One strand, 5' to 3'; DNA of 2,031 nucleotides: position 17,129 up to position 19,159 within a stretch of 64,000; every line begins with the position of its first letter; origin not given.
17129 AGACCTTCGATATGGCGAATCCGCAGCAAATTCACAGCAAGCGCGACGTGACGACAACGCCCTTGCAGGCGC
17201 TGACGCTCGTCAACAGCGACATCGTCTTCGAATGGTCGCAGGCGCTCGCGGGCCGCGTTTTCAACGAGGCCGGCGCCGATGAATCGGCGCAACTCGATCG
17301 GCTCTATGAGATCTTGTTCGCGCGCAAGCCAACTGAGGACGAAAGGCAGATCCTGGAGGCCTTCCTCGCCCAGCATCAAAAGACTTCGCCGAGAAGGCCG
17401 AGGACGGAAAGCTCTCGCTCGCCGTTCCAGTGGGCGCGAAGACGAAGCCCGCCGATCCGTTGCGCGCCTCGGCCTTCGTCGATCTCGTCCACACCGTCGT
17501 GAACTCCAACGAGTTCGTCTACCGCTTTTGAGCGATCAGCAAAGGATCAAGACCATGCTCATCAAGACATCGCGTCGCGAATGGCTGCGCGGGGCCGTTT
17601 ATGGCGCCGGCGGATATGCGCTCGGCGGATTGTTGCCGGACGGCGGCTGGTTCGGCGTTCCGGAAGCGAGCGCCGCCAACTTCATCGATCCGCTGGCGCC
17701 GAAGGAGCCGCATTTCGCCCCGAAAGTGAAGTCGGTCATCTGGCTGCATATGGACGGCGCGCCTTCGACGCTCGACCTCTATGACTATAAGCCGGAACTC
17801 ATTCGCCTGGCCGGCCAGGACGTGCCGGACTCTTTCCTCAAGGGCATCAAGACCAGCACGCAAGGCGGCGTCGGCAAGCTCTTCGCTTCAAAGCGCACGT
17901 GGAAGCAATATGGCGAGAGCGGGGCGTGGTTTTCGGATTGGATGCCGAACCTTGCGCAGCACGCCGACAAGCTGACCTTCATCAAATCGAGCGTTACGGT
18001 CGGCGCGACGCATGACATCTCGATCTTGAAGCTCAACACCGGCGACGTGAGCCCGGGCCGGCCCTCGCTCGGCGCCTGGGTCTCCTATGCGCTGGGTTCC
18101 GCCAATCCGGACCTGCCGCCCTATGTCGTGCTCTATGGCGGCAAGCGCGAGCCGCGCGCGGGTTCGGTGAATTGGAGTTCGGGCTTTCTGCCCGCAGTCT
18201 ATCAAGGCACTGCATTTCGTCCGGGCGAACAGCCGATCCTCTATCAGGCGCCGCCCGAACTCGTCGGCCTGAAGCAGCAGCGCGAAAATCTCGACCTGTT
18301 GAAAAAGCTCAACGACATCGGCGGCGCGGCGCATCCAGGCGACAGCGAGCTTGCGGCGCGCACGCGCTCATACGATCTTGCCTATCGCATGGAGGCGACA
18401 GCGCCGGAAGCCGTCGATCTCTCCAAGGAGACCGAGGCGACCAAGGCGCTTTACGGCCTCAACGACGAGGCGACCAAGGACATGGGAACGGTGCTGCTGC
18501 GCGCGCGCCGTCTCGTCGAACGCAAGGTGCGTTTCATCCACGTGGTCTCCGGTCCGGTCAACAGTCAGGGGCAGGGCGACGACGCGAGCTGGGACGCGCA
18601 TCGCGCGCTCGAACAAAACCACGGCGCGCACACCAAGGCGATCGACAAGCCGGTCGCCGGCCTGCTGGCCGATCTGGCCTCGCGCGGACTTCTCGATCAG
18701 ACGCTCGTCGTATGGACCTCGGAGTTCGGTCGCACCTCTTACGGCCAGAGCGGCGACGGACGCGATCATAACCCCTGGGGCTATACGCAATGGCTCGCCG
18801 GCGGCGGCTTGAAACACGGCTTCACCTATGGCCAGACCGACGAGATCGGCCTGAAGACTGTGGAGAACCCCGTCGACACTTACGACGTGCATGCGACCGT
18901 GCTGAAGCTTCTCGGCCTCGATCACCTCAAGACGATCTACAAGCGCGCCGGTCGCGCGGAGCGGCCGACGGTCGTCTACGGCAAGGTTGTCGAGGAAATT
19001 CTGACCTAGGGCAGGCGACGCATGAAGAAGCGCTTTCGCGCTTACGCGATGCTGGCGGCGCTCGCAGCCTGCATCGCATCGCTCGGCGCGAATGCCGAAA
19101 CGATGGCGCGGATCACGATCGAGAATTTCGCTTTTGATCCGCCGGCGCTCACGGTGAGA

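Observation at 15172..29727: Uncharacterised periplasmic DUF1549/DUF1553-DUF1501 redox/hydrolase operon with its own TonB uptake set, inside a sulfur island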

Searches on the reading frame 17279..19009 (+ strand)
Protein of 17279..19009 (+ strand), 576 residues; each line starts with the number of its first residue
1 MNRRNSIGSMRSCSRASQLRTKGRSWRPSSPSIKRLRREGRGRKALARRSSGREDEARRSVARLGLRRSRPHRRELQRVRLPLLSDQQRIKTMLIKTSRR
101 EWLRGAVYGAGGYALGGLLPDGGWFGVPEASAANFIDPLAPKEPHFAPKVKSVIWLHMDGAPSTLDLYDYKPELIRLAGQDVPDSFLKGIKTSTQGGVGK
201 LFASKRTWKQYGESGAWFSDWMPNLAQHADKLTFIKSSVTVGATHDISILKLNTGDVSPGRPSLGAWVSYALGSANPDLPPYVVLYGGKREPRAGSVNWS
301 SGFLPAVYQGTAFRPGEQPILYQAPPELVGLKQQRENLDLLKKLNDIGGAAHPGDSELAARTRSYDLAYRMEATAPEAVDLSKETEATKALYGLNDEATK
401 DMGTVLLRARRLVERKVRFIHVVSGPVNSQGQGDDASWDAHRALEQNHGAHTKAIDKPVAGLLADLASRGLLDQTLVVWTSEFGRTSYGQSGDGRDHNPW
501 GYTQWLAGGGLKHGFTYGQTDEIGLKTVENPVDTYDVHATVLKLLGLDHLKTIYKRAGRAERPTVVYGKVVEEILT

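Call 3: search_protein_families(library=pfam, proteins=[window:17279-19009:+], max_evalue=0.01)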
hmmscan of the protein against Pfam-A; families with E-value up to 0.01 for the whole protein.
window:17279-19009:+ (576 aa): 1 family
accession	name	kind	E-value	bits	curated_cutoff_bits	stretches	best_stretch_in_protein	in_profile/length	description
PF07394.17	DUF1501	-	2.2e-130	435.8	27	1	151-575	2-390/390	Protein of unknown function (DUF1501)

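Call 16: find_related_loci(query=window:17555-19009:+, collection=genome_contigs, flank=10000)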
Query window:17555-19009:+ (484 aa) in genome_contigs; peptide patterns used: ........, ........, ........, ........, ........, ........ (x = any residue, [..] = any of these).
374 stretches matched a pattern; 338 encode a relative of the query (tblastn E <= 1e-3); the best 80 are kept; 80 distinct loci.
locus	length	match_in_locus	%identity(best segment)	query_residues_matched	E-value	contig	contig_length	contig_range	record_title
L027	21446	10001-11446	90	1-483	0e+0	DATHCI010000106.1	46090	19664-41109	MAG TPA_asm: Methylocystis sp. isolate SMAG_U12363 k141_1821674, whole genome shotgun sequence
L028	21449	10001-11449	89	1-483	0e+0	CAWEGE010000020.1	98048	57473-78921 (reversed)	MAG: uncultured Alphaproteobacteria bacterium isolate MFD01223.bin.1.111 genome assembly, contig: contig_1932, whole gen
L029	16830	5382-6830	88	1-483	0e+0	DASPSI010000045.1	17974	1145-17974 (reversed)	MAG TPA_asm: Methylocystis sp. isolate SMAG_U12247 k141_1211650, whole genome shotgun sequence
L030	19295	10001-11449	89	1-483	0e+0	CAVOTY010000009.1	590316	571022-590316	MAG: uncultured Alphaproteobacteria bacterium isolate MFD00082.bin.1.149 genome assembly, contig: contig_678, whole geno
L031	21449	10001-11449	88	1-483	0e+0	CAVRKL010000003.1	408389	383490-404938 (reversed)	MAG: uncultured Alphaproteobacteria bacterium isolate MFD05580.bin.1.6 genome assembly, contig: contig_3267, whole genom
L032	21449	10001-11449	88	1-483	0e+0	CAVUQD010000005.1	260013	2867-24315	MAG: uncultured Alphaproteobacteria bacterium isolate MFD01689.bin.1.51 genome assembly, contig: contig_19867, whole gen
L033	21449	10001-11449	87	1-483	0e+0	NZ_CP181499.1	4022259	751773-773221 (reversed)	Methylocystis sp. JAN1 chromosome, complete genome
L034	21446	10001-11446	87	1-483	0e+0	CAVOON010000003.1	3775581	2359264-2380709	MAG: uncultured Alphaproteobacteria bacterium isolate MFD00082.bin.1.2 genome assembly, contig: contig_5033, whole genom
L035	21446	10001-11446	86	1-483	0e+0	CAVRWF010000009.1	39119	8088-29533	MAG: uncultured Alphaproteobacteria bacterium isolate MFD05512.bin.1.260 genome assembly, contig: contig_45238, whole ge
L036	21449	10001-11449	90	1-483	0e+0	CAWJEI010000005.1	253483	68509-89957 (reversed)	MAG: uncultured Alphaproteobacteria bacterium isolate MFD04780.bin.2.19 genome assembly, contig: contig_14055, whole gen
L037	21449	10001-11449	85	1-483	0e+0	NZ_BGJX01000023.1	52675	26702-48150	Methylosinus sp. Ce-a6 Cea6_023, whole genome shotgun sequence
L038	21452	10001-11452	85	1-483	0e+0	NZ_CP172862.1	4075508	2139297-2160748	Methylosinus sporium strain UOS2 chromosome, complete genome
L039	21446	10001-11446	85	1-483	0e+0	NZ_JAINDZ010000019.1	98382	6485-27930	Methylosinus sp. Sm6 NODE_19_length_98382_cov_71.254168, whole genome shotgun sequence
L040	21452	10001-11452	85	1-483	0e+0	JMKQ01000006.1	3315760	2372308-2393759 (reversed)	Methylocystis sp. LW5 K243DRAFT_scf7180000000031_quiver.6_C, whole genome shotgun sequence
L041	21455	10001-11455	85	1-483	0e+0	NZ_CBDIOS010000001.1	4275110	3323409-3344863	Methylocapsa aurea isolate mcapsa msin_1, whole genome shotgun sequence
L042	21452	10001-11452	86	1-483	0e+0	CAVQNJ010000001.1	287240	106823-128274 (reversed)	MAG: uncultured Alphaproteobacteria bacterium isolate MFD01476.bin.2.49 genome assembly, contig: contig_102759, whole ge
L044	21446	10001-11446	80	2-483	0e+0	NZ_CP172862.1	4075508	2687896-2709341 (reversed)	Methylosinus sporium strain UOS2 chromosome, complete genome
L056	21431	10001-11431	74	6-483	0e+0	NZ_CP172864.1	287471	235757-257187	Methylosinus sporium strain UOS2 plasmid pUOS2_II, complete sequence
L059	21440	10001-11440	73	1-484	0e+0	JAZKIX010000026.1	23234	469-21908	MAG: Pseudomonadota bacterium isolate ADI_DC_SW_02_SPN_11032020-bin066_1 DCSW02SPN_B066_1_000000000026, whole genome sho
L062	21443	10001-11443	73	1-483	0e+0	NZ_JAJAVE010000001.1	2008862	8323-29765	Methylobacillus gramineus strain VKM B-2591 platanus_K_21_77_1, whole genome shotgun sequence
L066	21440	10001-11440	72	1-483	0e+0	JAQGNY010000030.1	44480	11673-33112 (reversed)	MAG: Verrucomicrobiaceae bacterium isolate RYN_599 scaffold_1541260, whole genome shotgun sequence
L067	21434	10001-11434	73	2-483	0e+0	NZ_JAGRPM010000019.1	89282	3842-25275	MAG: Rhodoblastus sp. isolate BP08 k141_5850, whole genome shotgun sequence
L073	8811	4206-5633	72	3-483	0e+0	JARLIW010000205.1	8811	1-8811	MAG: Beijerinckiaceae bacterium isolate MAG_BA168 MetaBAT2_Bin_168_sub_Anoxic_k141_838416, whole genome shotgun sequence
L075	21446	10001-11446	72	1-484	0e+0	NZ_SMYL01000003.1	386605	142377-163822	Sapientia aquatica strain SA-152 NODE_3_length_386605_cov_53.323874, whole genome shotgun sequence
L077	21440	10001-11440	72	6-484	0e+0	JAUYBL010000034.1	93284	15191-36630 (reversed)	MAG: Methylococcaceae bacterium isolate C19_metabat.bin.4 C19_k141_75111, whole genome shotgun sequence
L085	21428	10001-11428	72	7-484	0e+0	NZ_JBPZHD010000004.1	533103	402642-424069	Ideonella sp. YS5 contig4, whole genome shotgun sequence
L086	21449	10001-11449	71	1-483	0e+0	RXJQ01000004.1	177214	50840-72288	MAG: Burkholderiales bacterium isolate AWTP1-19 sample_66_scaffold_21, whole genome shotgun sequence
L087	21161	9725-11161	71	3-483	0e+0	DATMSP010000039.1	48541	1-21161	MAG TPA_asm: Cellvibrio sp. isolate SMAG_U12989 k141_77289, whole genome shotgun sequence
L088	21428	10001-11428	72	1-478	0e+0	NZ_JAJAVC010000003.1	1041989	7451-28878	Methylobacillus arboreus strain VKM B-2590 platanus_K_21_77_3, whole genome shotgun sequence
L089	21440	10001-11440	71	2-483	0e+0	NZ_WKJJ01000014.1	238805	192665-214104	Pseudoduganella rivuli strain FT92W NODE_14_length_238805_cov_20.158259_14, whole genome shotgun sequence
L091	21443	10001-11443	69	1-483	0e+0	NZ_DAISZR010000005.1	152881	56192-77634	MAG: Methylobacter sp. isolate CTOTU25010 NODE_5_length_152881_cov_556.536879, whole genome shotgun sequence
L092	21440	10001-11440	71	2-483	0e+0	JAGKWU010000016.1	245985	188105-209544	MAG: Cellvibrionaceae bacterium isolate H1_D7_003 H1_D7_003_19, whole genome shotgun sequence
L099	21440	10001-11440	69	1-483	0e+0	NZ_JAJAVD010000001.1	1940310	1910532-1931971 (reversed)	Methylobacillus caricis strain VKM B-3158 platanus_K_17_124_1, whole genome shotgun sequence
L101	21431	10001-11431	71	6-483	0e+0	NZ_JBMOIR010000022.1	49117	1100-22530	MAG: Aquabacterium sp. isolate Deming_bin.455 contig1186, whole genome shotgun sequence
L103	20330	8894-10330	70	5-483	0e+0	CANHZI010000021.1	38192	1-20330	MAG: Oxalobacteraceae bacterium isolate RE-4nov15-228 genome assembly, contig: RE-4nov15-C1062, whole genome shotgun seq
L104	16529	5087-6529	72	1-483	0e+0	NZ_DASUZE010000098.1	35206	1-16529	MAG: Piscinibacter sp. isolate SMAG_U1914 k141_1298337, whole genome shotgun sequence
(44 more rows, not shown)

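Call 23: search_protein_families(library=pfam, proteins=[L077:12626-13312:+, L099:13407-14399:+, L088:16192-17682:+, L091:15465-16640:+, L066:13609-14037:+, L104:8003-8731:+, L077:14338-16038:+, L067:16984-17814:-, L066:14391-15812:+, L075:17644-18708:+], max_evalue=0.01)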
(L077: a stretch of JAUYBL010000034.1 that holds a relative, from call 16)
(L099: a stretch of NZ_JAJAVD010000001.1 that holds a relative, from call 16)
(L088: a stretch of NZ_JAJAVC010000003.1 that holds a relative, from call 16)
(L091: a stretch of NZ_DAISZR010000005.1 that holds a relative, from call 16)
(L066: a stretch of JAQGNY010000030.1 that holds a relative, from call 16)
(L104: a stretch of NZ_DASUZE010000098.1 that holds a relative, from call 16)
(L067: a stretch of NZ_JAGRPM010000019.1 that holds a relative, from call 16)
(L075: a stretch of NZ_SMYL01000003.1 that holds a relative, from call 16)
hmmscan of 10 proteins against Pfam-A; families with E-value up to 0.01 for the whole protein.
L077:12626-13312:+ (228 aa): 2 families
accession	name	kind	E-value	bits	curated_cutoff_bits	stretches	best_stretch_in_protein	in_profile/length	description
PF00034.26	Cytochrom_C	-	1.1e-13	52.7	21.3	2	156-227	11-88/90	Cytochrome c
PF13442.11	Cytochrome_CBB3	-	1.5e-08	35.2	27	1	156-225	13-68/68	Cytochrome C oxidase, cbb3-type, subunit III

L099:13407-14399:+ (330 aa): 5 families
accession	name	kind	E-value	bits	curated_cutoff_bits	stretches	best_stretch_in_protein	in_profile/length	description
PF08450.18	SGL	-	7.7e-42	144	26.3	1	61-310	2-243/246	SMP-30/Gluconolactonase/LRE-like region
PF24684.1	Vgb_lyase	-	8.5e-09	35.1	50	1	68-209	148-278/290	Virginiamycin B lyase family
PF01731.26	Arylesterase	-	1.5e-06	28.8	21.3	1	176-227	35-85/86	Arylesterase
PF03088.22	Str_synth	-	2.1e-05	25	25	0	190-225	51-86/89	Strictosidine synthase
PF01436.27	NHL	-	2.2e-05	24.7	20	0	258-270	6-18/28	NHL repeat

L088:16192-17682:+ (496 aa): 1 family
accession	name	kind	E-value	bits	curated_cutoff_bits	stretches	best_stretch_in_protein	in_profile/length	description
PF00753.33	Lactamase_B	-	9.8e-12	45.7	22.7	1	287-435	3-150/196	Metallo-beta-lactamase superfamily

L091:15465-16640:+ (391 aa): 9 families
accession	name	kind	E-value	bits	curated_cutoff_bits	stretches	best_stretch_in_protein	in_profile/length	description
PF00158.32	Sigma54_activat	-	2.7e-69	232.6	20.2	1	41-207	2-168/168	Sigma-54 interaction domain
PF25601.1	AAA_lid_14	-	2.2e-20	72.7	27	1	212-283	1-72/87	AAA+ ATPase lid domain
PF14532.12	Sigma54_activ_2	-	7.6e-18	65.5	25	1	46-211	6-138/138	Sigma-54 interaction domain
PF07728.20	AAA_5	-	3.3e-07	30.8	22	1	64-184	2-125/139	AAA domain (dynein-related subfamily)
PF02954.25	HTH_8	-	0.00053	20.1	22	1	319-353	5-39/42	Bacterial regulatory protein, Fis family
PF01078.27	Mg_chelatase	-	0.00086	19.2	20.3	0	63-182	24-158/207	Magnesium chelatase, subunit ChlI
PF13191.12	AAA_16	-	0.0027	18.6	32.6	1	48-100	10-63/167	AAA ATPase domain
PF13245.12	AAA_19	-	0.0031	18.1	25.1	0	60-166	10-125/134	AAA domain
PF07724.20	AAA_2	-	0.0055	17.2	27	0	62-190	4-133/166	AAA domain (Cdc48 subfamily)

L066:13609-14037:+ (142 aa): 1 family
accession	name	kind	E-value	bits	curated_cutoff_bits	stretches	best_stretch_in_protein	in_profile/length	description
PF07452.17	CHRD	-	1.3e-29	103.8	24.1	1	32-140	2-117/117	CHRD domain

L104:8003-8731:+ (242 aa): 2 families
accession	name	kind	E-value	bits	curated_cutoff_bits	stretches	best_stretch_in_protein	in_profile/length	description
PF06482.17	Endostatin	-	0.00021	21.4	29.4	1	57-189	9-132/170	Collagenase NC10 and Endostatin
PF07588.17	DUF1554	-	0.0055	17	27.5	0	61-95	6-40/136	Protein of unknown function (DUF1554)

L077:14338-16038:+ (566 aa): 2 families
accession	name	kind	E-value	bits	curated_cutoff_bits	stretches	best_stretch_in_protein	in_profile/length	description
PF03929.21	PepSY_TM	-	1.6e-17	64.7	28.8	2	10-315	2-201/295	PepSY-associated TM region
PF03188.21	Cytochrom_B561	-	0.0051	17.5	23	0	8-45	68-105/137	Eukaryotic cytochrome b561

L067:16984-17814:- (276 aa): 2 families
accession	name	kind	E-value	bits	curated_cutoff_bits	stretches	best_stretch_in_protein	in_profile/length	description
PF13505.12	OMP_b-brl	-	2.2e-16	60.9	28.7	1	47-264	6-175/175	Outer membrane protein beta-barrel domain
PF01389.23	OmpA_membrane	-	2.7e-07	30.9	21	1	78-266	7-178/180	OmpA-like transmembrane domain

L066:14391-15812:+ (473 aa): 3 families
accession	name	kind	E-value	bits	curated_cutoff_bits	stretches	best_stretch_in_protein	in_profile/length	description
PF05935.17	Arylsulfotrans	-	8.5e-23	81.4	24.2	1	76-402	33-337/374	Arylsulfotransferase (ASST)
PF14269.12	Arylsulfotran_2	-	7.8e-20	71.9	27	1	138-417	30-300/301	Arylsulfotransferase (ASST)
PF13360.13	PQQ_2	-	0.0025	18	27.6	0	345-421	80-150/233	Outer membrane protein assembly factor BamB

L075:17644-18708:+ (354 aa): 4 families
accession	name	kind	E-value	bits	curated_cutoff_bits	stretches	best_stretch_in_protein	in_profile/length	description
PF13531.11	SBP_bac_11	-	1.6e-41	143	25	1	62-302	13-227/227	Bacterial extracellular solute-binding protein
PF01547.30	SBP_bac_1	-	4.7e-14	53.5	26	1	56-294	6-307/307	Bacterial extracellular solute-binding protein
PF13343.11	SBP_bac_6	-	1.1e-08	35.3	24.6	1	151-324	81-236/245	Bacterial extracellular solute-binding protein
PF12727.12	PBP_like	-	0.00065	19.3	27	1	133-168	66-101/193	PBP superfamily domain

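Call 24: search_protein_families(library=pfam, proteins=[L092:13324-14838:+], max_evalue=1)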
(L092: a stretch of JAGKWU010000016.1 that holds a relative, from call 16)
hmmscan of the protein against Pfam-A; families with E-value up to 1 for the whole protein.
L092:13324-14838:+ (504 aa): 12 families
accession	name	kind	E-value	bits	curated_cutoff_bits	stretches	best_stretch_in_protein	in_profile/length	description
PF13365.12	Trypsin_2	-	3.3e-35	122.4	27.6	1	131-262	1-144/144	Trypsin-like peptidase domain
PF13180.12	PDZ_2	-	8.9e-22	77.6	27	2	302-387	2-75/80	PDZ domain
PF00595.29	PDZ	-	3.3e-21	75.9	23.2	2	299-379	8-80/81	PDZ domain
PF17820.7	PDZ_6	-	1.5e-20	73.1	27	2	328-381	2-54/54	PDZ domain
PF00089.32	Trypsin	-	8.7e-17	62.1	20.6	1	131-285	27-216/220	Trypsin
PF14685.13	PDZ_Tricorn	-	5.8e-06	26.6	25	1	334-384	30-81/88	Tricorn protease PDZ domain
PF10459.15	Peptidase_S46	-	1.3e-05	24.6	22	2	211-263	594-650/698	Peptidase S46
PF21558.3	Pept_S41_N_bact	-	0.00038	20.7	27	1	332-358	10-36/87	Bacteroidetes, Peptidase, S41 family, N-terminal domain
PF02907.21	Peptidase_S29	-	0.019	15.2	25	1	221-283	83-144/149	Hepatitis C virus NS3 protease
PF12812.13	PDZ_1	-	0.056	13.9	28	1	437-479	30-74/78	PDZ-like domain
PF01732.22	Mycop_pep_DUF31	-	0.063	13.4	27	1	239-263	320-344/346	Mycoplasma peptidase (DUF31)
PF00949.27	Peptidase_S7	-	0.12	12.6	20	1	237-264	87-114/131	Peptidase S7, Flavivirus NS3 serine protease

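Call 25: search_protein_families(library=ncbifam, proteins=[L088:16192-17682:+, L075:17644-18708:+, L066:14391-15812:+], max_evalue=0.001)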
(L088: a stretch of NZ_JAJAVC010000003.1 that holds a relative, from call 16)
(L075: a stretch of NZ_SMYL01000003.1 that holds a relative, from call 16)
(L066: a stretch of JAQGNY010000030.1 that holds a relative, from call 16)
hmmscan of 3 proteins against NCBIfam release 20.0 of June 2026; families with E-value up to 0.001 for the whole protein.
L088:16192-17682:+ (496 aa): 26 families (the best 25 are shown)
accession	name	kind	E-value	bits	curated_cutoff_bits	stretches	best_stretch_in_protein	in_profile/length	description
NF012229.1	bla_class_B_core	domain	3e-13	50.1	100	1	290-422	15-136/139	metallo-beta-lactamase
NF033088.2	bla_subclass_B1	equivalog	1.3e-10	41.4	200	1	290-431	31-155/217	subclass B1 metallo-beta-lactamase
TIGR04559.1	SoxH_rel_PQQ_2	hypoth_equivalog_domain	4.5e-09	36.1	280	1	301-434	41-176/283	quinoprotein relay system zinc metallohydrolase 2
NF033105.1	bla_subclass_B3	equivalog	3e-08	33.3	240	1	283-410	16-143/257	subclass B3 metallo-beta-lactamase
NF040860.1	blaWUS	exception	7.9e-08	31.8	540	1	295-432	54-174/246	WUS family subclass B1 metallo-beta-lactamase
NF033087.1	bla_subclass_B2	equivalog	1.7e-07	31.2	240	1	299-475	31-204/221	subclass B2 metallo-beta-lactamase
NF012137.0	bla_xUS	exception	3.6e-07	29.9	400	1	293-431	52-173/246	MUS/TUS/MOC family subclass B1 metallo-beta-lactamase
NF041758.1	B1_blaCHM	exception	3.4e-06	26.6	475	1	293-440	63-193/246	CHM family subclass B1 metallo-beta-lactamase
NF047974.1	blaCOR_B1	exception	4.3e-06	26.2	450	1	288-361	60-132/245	COR family subclass B1 metallo-beta-lactamase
NF000405.1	HARLDQ_not_B3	exception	4.7e-06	26.4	350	1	275-363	25-114/267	HARLDQ motif MBL-fold protein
NF000442.2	blaTUS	exception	8.6e-06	25.4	550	1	300-431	59-173/248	TUS family subclass B1 metallo-beta-lactamase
NF047975.1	blaPYX_B1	exception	1.4e-05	24.6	473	1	291-358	64-130/245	PYX family subclass B1 metallo-beta-lactamase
TIGR04558.1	SoxH_rel_PQQ_1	hypoth_equivalog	1.7e-05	24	300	1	293-434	37-176/285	quinoprotein relay system zinc metallohydrolase 1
NF038166.1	blaYEM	exception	2.3e-05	24.2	535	1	292-474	45-224/246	YEM family subclass B2 metallo-beta-lactamase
NF040470.1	blaEAM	exception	2.3e-05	23.5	660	1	283-401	74-188/318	EAM family subclass B3 metallo-beta-lactamase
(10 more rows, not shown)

L075:17644-18708:+ (354 aa): 4 families
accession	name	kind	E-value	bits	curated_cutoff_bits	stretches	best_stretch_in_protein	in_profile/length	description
NF008022.0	PRK10752.1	subfamily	2.5e-166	553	288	1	31-350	9-328/329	sulfate ABC transporter substrate-binding protein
TIGR00971.1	3a0106s03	subfamily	3.1e-154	512.9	155.5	1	36-348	3-315/315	sulfate ABC transporter substrate-binding protein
NF008106.0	PRK10852.1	subfamily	3.9e-111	371.3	308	1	21-353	2-337/338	thiosulfate ABC transporter substrate-binding protein CysP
NF003196.0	PRK04168.1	equivalog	0.00058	18.8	355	0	270-310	283-323/338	tungstate ABC transporter substrate-binding protein WtpA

L066:14391-15812:+ (473 aa): 0 families

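Call 30: find_homologous_proteins(query=window:17555-19009:+, max_evalue=0.00001)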
Query window:17555-19009:+ (484 aa): 7810 proteins with E <= 0.00001 among 8000 candidates; the best 120 are listed. Only proteins of 266 to 847 residues were searched: fused or split forms outside these lengths cannot appear, so this answer is no evidence that the protein stands alone or is whole; lengths 'longer' or 'shorter' looks for them.
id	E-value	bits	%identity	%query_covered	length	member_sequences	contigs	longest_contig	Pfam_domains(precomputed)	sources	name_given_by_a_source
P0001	0.0e+0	1015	89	100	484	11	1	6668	PF07394.18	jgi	jgi:hypothetical protein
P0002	5.4e-298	1007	89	100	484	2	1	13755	PF07394.18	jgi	jgi:hypothetical protein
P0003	1.0e-295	999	88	100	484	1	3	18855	PF07394.18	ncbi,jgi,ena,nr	ncbi:MAG TPA: DUF1501 domain-containing protein [Methylocystis sp.]|nr:DUF1501 domain-containing pro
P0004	1.7e-295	999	88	100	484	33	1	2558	PF07394.18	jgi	jgi:hypothetical protein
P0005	8.9e-295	996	88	100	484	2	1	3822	PF07394.18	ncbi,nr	ncbi:MAG TPA: DUF1501 domain-containing protein [Methylocystis sp.]|nr:DUF1501 domain-containing pro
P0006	3.1e-294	994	88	100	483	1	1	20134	PF07394.18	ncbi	-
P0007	2.6e-293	991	87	100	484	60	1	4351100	PF07394.18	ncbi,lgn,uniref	ncbi:hypothetical protein AMST5_02501 [freshwater sediment metagenome]|uniref:DUF1501 domain-contain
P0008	4.0e-292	987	88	100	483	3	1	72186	PF07394.18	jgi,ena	-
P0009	2.0e-287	972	85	100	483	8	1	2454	PF07394.18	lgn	-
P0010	1.1e-286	970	86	100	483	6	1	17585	PF07394.18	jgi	jgi:hypothetical protein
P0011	4.9e-286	967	85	100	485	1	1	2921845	PF07394.18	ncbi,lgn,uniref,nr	ncbi:DUF1501 domain-containing protein [Methylosinus sp. PW1]|uniref:DUF1501 domain-containing prote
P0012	6.3e-286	967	86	100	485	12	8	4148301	PF07394.18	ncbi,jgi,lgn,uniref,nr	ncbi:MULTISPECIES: DUF1501 domain-containing protein [Methylosinus]|uniref:DUF1501 domain-containing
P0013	2.5e-285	965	85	100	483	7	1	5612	PF07394.18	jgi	jgi:hypothetical protein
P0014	3.9e-285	964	85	100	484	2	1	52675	PF07394.18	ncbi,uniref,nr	ncbi:DUF1501 domain-containing protein [Methylosinus sp. Ce-a6]|uniref:DUF1501 domain-containing pro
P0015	4.0e-285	964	85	100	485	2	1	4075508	PF07394.18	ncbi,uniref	ncbi:DUF1501 domain-containing protein [Methylosinus sporium]|uniref:DUF1501 domain-containing prote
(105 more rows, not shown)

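Call 33: search_solved_structures(query=window:17555-19009:+, max_evalue=10, show_alignments=2)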
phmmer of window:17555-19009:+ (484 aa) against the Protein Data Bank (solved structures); distinct sequences matched with E-value up to 10: 2.
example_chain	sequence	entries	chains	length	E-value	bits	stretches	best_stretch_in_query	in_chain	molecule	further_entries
7stt_A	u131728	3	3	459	0.0095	18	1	358-453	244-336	N-acetylgalactosamine-6-sulfatase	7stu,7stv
7p24_AAA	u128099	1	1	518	0.49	12.3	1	339-392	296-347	Mucin-desulfating sulfatase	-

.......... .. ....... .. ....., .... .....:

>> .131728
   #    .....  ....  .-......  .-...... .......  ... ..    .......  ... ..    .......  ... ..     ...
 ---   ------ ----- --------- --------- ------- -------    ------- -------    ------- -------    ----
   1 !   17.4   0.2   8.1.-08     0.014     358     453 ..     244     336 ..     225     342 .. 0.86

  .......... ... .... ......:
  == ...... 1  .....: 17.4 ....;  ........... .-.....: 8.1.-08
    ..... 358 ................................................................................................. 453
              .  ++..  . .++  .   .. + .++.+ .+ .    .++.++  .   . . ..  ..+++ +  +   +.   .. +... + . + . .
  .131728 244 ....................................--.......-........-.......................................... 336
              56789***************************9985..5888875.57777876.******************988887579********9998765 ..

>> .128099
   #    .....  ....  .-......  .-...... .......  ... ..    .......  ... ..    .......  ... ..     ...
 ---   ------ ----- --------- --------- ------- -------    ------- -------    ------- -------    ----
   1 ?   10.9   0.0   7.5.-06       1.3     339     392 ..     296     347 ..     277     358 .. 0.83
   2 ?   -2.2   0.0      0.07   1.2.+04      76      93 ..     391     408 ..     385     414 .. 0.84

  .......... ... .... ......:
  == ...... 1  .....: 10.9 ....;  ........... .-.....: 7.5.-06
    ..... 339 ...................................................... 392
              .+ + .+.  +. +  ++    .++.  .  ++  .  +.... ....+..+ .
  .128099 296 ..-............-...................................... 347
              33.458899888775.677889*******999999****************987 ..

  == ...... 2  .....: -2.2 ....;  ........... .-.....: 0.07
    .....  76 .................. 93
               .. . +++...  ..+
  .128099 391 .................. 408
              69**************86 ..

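Call 47: search_protein_representatives(protein=window:17555-19009:+)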
Query: 484 residues. Proteins with E-value up to 0.001 (for the whole library): 20867; up to 1e-10: 9239; up to 1e-30: 1248. The best 150 are listed.
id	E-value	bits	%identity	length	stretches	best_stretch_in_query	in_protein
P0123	2.4e-215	732.5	70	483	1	6-483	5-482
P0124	2.8e-192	656.4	88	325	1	1-325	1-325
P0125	3.3e-173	593.5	78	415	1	121-468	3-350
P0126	1.6e-147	508.8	53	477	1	5-482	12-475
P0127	5.3e-121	421.3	47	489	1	6-483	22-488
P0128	1.5e-114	400.0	43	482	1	3-484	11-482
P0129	4.3e-113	395.2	45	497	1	7-473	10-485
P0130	3.4e-109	382.4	44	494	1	6-483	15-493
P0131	1.3e-106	373.9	45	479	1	4-483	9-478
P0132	1.2e-105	370.7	44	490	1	2-477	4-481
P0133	1.0e-103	364.3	46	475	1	7-483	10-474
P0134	6.8e-103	361.6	43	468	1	3-483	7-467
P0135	1.0e-102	361.0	46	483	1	4-462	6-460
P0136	1.1e-102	360.8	43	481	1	6-483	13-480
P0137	9.9e-102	357.7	44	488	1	6-483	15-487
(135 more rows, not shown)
